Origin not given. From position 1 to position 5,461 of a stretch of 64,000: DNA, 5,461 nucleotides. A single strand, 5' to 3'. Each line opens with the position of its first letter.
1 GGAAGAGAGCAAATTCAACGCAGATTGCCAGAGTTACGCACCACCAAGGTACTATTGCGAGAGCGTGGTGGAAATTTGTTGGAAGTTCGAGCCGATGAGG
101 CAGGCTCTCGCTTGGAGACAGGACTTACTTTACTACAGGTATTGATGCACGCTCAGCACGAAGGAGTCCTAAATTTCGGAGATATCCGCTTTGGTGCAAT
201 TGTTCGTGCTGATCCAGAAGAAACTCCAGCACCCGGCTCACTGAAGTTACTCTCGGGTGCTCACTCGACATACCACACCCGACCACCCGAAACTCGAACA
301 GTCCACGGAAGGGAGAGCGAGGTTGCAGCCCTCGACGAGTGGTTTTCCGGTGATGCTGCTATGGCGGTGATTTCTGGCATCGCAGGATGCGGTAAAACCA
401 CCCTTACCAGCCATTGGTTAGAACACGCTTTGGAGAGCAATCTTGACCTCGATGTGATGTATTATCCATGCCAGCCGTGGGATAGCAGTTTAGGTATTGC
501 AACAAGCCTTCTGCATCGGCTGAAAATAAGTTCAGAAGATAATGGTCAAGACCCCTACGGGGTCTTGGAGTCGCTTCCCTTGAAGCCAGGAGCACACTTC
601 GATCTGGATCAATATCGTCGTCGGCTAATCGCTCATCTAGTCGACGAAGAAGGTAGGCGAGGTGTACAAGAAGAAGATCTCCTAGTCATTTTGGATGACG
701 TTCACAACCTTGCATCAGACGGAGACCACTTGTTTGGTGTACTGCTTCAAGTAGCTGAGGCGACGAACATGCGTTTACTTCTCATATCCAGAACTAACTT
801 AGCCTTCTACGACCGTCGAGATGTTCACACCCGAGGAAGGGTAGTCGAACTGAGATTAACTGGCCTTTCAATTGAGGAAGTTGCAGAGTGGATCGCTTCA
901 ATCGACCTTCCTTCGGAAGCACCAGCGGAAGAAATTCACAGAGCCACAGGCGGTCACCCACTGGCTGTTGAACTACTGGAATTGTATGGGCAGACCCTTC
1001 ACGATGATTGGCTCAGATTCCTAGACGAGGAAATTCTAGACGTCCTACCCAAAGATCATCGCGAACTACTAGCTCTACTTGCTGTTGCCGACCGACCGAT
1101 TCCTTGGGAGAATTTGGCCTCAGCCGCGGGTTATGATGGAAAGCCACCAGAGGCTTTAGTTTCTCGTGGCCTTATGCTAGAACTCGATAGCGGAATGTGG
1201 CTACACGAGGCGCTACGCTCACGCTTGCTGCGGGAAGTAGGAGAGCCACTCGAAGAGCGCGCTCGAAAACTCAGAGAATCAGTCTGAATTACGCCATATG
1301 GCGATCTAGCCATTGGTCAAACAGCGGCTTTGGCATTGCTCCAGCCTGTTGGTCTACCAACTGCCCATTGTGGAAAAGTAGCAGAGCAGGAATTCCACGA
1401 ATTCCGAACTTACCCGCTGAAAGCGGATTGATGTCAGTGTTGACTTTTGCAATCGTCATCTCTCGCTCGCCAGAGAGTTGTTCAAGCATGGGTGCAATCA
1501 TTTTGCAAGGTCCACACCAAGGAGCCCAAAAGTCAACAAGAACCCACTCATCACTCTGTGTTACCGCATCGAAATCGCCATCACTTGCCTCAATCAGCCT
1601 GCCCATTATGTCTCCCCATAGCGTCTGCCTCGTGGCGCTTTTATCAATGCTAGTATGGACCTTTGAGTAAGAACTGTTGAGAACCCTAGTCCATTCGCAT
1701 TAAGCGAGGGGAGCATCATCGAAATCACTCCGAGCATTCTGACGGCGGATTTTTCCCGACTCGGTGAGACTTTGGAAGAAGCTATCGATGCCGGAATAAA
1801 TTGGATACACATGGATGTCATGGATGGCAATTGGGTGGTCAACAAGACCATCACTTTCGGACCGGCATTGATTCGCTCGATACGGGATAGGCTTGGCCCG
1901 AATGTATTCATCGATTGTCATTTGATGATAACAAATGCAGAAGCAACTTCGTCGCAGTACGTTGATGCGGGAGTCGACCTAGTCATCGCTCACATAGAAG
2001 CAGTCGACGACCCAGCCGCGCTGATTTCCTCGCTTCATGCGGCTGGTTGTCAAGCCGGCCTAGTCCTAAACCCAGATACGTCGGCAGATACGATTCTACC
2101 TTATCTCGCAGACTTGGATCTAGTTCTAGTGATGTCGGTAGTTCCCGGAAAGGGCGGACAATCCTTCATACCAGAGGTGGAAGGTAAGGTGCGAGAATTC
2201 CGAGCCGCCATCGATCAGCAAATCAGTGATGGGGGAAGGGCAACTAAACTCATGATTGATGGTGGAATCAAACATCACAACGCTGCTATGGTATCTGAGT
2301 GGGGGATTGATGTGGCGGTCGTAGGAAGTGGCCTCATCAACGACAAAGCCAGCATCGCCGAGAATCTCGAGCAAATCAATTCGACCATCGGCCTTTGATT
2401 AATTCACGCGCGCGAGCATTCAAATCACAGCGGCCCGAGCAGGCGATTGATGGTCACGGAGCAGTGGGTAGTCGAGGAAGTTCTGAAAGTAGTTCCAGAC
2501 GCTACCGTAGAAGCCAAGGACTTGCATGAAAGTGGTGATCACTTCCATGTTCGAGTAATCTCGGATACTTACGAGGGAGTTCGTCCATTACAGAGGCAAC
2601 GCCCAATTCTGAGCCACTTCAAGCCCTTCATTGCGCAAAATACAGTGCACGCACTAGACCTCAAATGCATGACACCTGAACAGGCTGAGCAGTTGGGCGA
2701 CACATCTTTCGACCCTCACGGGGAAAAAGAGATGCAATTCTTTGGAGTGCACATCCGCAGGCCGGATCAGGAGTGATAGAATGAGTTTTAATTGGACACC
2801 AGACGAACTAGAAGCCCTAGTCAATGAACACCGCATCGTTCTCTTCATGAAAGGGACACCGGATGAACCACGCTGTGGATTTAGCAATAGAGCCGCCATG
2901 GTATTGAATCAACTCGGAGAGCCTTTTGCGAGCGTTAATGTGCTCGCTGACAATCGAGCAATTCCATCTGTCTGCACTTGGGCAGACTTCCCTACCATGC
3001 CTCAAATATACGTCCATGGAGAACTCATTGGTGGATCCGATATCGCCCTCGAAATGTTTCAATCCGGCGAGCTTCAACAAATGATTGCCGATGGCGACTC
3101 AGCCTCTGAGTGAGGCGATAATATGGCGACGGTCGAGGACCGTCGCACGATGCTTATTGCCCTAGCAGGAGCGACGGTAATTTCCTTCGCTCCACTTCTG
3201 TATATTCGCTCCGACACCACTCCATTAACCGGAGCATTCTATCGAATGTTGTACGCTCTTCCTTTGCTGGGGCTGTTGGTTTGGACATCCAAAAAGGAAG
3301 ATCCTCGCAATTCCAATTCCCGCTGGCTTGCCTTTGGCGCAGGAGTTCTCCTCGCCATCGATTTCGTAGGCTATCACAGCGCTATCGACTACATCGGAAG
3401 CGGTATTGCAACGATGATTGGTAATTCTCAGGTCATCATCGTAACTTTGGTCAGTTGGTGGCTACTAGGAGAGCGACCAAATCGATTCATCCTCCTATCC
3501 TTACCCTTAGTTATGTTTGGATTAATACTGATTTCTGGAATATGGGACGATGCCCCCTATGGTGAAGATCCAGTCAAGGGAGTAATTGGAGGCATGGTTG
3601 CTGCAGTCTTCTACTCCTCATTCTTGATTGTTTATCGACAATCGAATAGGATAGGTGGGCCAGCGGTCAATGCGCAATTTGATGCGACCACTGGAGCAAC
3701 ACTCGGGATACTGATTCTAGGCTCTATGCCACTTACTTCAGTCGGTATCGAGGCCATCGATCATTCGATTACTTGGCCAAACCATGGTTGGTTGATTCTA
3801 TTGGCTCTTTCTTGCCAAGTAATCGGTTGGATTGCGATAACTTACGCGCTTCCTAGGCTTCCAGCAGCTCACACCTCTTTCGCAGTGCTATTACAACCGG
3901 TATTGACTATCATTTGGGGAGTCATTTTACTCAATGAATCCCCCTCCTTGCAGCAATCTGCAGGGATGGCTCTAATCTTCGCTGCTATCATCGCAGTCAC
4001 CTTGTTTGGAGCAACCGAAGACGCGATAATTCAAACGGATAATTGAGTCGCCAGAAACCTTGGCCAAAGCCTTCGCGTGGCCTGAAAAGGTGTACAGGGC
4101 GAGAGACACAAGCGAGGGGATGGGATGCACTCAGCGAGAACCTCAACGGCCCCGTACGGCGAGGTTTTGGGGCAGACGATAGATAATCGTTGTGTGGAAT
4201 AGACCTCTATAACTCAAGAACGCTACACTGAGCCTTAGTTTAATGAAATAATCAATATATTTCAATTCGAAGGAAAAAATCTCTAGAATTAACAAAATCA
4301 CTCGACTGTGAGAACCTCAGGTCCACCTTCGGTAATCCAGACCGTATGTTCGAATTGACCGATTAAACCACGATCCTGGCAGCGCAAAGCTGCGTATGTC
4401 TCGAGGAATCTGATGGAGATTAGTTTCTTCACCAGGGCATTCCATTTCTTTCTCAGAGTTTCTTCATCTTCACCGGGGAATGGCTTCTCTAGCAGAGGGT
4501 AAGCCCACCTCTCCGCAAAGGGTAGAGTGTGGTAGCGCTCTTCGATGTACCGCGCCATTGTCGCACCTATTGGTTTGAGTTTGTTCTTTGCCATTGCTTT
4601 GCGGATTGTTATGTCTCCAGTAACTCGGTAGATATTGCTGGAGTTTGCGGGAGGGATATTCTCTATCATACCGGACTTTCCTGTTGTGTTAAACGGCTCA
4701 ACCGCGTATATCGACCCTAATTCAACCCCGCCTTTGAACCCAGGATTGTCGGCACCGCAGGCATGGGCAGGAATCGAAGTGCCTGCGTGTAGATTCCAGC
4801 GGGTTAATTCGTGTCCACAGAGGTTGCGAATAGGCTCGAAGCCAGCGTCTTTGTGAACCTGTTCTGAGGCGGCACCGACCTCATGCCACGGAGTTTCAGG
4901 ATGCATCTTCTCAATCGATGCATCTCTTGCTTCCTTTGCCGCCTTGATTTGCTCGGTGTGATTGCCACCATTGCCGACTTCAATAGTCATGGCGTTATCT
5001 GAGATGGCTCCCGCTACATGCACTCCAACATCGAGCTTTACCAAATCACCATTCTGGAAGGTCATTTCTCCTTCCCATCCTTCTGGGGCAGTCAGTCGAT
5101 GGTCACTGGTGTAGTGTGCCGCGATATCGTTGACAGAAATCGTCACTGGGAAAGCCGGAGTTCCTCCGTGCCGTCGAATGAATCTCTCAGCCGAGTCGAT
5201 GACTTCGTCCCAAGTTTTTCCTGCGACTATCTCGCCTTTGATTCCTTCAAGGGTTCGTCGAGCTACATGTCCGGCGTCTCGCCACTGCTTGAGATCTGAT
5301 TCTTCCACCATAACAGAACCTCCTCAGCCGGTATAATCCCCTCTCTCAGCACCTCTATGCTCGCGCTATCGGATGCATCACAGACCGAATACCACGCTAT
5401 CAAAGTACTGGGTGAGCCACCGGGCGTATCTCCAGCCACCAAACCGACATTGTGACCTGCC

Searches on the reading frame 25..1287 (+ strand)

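Call 59: search_protein_families(library=pfam, proteins=[window:25-1287:+], max_evalue=0.00001)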
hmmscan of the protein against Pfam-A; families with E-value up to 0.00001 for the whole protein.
window:25-1287:+ (420 aa): 4 families
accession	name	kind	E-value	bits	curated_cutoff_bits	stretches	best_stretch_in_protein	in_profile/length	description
PF13191.12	AAA_16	-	1.8e-11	45.3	32.6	1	94-254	3-167/167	AAA ATPase domain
PF13401.12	AAA_22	-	3.3e-07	31.1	27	1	111-258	5-125/130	AAA domain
PF24883.2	NPHP3_N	-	8.9e-07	29.7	24.8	1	104-256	13-164/164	Nephrocystin 3, N-terminal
PF01637.24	ATPase_2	-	6.9e-06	26.5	33.2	0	96-316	4-223/225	ATPase domain predominantly from Archaea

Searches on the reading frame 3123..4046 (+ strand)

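Call 59: search_protein_families(library=pfam, proteins=[window:3123-4046:+], max_evalue=0.00001)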
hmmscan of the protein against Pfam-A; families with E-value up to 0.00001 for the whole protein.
window:3123-4046:+ (307 aa): 1 family
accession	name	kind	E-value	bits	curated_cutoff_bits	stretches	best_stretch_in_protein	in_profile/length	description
PF00892.27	EamA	-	6.3e-29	101.4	28.2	2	10-138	4-134/135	EamA-like transporter family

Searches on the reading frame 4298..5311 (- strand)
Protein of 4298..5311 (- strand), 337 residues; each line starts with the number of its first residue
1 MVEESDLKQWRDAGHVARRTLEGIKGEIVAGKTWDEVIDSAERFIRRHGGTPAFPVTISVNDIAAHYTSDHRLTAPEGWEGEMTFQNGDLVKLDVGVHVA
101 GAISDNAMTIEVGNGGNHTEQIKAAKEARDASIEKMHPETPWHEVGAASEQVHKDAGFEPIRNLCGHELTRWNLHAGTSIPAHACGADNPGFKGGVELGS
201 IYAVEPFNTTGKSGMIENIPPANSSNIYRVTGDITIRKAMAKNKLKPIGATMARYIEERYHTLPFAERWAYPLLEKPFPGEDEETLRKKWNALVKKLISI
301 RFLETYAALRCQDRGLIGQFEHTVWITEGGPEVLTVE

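Call 59: search_protein_families(library=pfam, proteins=[window:4298-5311:-], max_evalue=0.00001)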
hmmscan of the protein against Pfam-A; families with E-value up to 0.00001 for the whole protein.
window:4298-5311:- (337 aa): 1 family
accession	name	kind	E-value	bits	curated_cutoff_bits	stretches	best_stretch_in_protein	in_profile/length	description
PF00557.29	Peptidase_M24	-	2.8e-22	79.9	23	1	10-214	3-188/208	Metallopeptidase family M24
